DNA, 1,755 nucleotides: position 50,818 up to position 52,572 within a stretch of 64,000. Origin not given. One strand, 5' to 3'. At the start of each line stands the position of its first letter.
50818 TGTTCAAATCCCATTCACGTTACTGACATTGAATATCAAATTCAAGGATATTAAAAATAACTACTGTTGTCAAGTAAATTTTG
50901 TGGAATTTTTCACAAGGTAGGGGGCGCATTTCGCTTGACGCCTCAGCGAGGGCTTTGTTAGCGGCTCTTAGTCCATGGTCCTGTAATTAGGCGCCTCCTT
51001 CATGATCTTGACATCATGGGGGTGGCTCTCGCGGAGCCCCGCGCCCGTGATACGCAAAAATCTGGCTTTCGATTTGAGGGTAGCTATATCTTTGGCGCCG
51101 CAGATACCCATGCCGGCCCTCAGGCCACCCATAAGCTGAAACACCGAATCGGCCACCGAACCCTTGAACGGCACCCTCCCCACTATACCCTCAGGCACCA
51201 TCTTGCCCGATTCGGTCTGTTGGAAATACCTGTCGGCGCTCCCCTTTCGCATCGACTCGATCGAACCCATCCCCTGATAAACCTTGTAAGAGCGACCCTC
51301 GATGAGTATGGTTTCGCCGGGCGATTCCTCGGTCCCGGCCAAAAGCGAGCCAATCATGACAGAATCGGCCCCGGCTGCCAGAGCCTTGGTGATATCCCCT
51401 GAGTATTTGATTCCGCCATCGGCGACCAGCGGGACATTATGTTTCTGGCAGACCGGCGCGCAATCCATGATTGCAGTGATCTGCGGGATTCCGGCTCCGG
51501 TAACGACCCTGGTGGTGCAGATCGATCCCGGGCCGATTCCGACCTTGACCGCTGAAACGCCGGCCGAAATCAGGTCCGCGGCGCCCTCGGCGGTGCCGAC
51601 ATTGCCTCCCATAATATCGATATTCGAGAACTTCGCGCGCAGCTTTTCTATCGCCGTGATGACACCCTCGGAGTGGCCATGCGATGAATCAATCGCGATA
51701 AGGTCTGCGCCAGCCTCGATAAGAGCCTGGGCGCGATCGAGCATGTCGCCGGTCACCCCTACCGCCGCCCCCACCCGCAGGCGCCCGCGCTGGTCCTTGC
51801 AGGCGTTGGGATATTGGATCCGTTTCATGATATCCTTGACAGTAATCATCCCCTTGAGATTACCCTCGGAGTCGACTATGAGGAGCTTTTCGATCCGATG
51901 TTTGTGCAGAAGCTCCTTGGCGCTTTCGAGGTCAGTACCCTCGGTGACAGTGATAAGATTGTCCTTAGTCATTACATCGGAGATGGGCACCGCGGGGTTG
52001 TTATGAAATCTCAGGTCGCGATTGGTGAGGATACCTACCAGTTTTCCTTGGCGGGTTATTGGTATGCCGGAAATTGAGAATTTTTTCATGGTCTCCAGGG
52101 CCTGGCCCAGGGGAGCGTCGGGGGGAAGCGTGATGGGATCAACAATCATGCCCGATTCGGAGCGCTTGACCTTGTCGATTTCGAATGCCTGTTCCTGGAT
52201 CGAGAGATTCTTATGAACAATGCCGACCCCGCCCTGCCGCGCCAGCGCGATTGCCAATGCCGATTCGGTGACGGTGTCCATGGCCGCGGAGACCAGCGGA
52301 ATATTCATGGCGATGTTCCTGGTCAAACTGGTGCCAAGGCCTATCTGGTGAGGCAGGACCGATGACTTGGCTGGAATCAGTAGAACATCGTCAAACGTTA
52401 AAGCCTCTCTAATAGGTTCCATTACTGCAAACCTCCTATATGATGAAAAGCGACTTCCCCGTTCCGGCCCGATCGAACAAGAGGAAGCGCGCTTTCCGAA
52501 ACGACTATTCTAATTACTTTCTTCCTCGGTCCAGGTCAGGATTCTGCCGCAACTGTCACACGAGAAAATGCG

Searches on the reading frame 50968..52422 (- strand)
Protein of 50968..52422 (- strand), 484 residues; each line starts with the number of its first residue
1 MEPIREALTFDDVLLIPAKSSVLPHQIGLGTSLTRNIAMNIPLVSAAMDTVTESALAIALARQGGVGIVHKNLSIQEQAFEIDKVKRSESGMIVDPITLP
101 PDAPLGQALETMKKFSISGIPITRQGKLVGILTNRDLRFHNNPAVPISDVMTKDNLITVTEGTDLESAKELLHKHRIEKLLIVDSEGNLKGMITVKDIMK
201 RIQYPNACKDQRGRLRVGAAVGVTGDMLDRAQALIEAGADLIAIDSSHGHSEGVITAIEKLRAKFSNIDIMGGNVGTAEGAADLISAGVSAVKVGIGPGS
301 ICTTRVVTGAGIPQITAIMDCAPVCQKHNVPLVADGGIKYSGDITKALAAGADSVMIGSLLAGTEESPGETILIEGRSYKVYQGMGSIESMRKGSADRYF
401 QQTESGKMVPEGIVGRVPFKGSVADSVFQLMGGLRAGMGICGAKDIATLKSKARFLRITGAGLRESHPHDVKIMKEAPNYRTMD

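Call 23: find_encoding_contigs(protein=window:50968-52422:-, flank=10000, max_places=3)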
Protein window:50968-52422:- (484 aa): 1 contig read that carries it; 1 place shown.
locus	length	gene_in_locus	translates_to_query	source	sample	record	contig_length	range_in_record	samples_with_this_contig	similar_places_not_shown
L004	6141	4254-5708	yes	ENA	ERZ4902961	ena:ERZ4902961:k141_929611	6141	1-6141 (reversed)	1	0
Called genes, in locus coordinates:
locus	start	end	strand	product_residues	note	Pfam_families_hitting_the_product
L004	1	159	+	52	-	?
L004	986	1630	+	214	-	PF02632:BioY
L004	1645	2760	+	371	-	-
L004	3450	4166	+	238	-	PF24481:CT398_CC, PF02591:Zn_ribbon_9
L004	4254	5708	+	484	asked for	PF00478:IMPDH, PF00571:CBS, PF00977:His_biosynth (faint), PF01070:FMN_dh (weak), PF03060:NMO (weak)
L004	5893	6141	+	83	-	?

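Call 39: find_homologous_proteins(query=window:50968-52422:-, max_evalue=1e-100)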
Query window:50968-52422:- (484 aa): 8000 proteins with E <= 1e-100 among 8000 candidates; the best 120 are listed.
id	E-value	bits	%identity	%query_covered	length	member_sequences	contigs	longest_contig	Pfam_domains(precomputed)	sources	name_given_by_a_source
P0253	0.0e+0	1050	100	100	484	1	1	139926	PF01070.25,PF00478.32,PF03060.22,PF00977.28,PF00571.34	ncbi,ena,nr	ncbi:MAG: IMP dehydrogenase [candidate division Zixibacteria bacterium RBG_16_53_22]|nr:MAG: IMP deh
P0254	0.0e+0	1009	95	100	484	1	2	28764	PF01070.25,PF00478.32,PF03060.22,PF00977.28,PF00571.34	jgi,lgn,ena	-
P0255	2.6e-298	1007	95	100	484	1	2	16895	PF00478.32,PF03060.22,PF00977.28,PF00571.34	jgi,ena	-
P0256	4.4e-298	1006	95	100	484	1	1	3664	PF00478.32,PF03060.22,PF00977.28,PF00571.34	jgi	jgi:IMP dehydrogenase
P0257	7.8e-288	973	91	100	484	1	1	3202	PF00478.32,PF03060.22,PF00977.28,PF00571.34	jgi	jgi:IMP dehydrogenase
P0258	3.2e-287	971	90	100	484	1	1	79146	PF01070.25,PF00478.32,PF03060.22,PF00977.28,PF00571.34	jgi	jgi:IMP dehydrogenase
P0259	4.6e-282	954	88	100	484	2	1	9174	PF01070.25,PF00478.32,PF03060.22,PF00977.28,PF00571.34,PF01645.24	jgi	-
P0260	6.0e-275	930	87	100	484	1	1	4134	PF01070.25,PF00478.32,PF03060.22,PF00571.34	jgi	jgi:IMP dehydrogenase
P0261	7.9e-273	923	85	100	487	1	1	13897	PF01070.25,PF00478.32,PF03060.22,PF00571.34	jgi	jgi:IMP dehydrogenase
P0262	2.2e-267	905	84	100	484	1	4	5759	PF00478.32,PF03060.22,PF00571.34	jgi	jgi:IMP dehydrogenase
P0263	3.5e-267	905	84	100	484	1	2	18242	PF01070.25,PF00478.32,PF03060.22,PF00571.34,PF01645.24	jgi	jgi:IMP dehydrogenase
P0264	2.6e-266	902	84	100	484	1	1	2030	PF01070.25,PF00478.32,PF03060.22,PF00977.28,PF00571.34,PF01645.24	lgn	-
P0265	3.1e-265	898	83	99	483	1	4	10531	PF01070.25,PF00478.32,PF03060.22,PF00571.34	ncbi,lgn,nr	ncbi:MAG TPA: IMP dehydrogenase [candidate division Zixibacteria bacterium]|nr:IMP dehydrogenase [ca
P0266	2.7e-264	895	83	100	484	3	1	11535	PF01070.25,PF00478.32,PF03060.22,PF00571.34,PF01645.24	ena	-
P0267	4.6e-264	894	83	100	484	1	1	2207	PF01070.25,PF00478.32,PF03060.22,PF00977.28,PF00571.34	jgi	jgi:IMP dehydrogenase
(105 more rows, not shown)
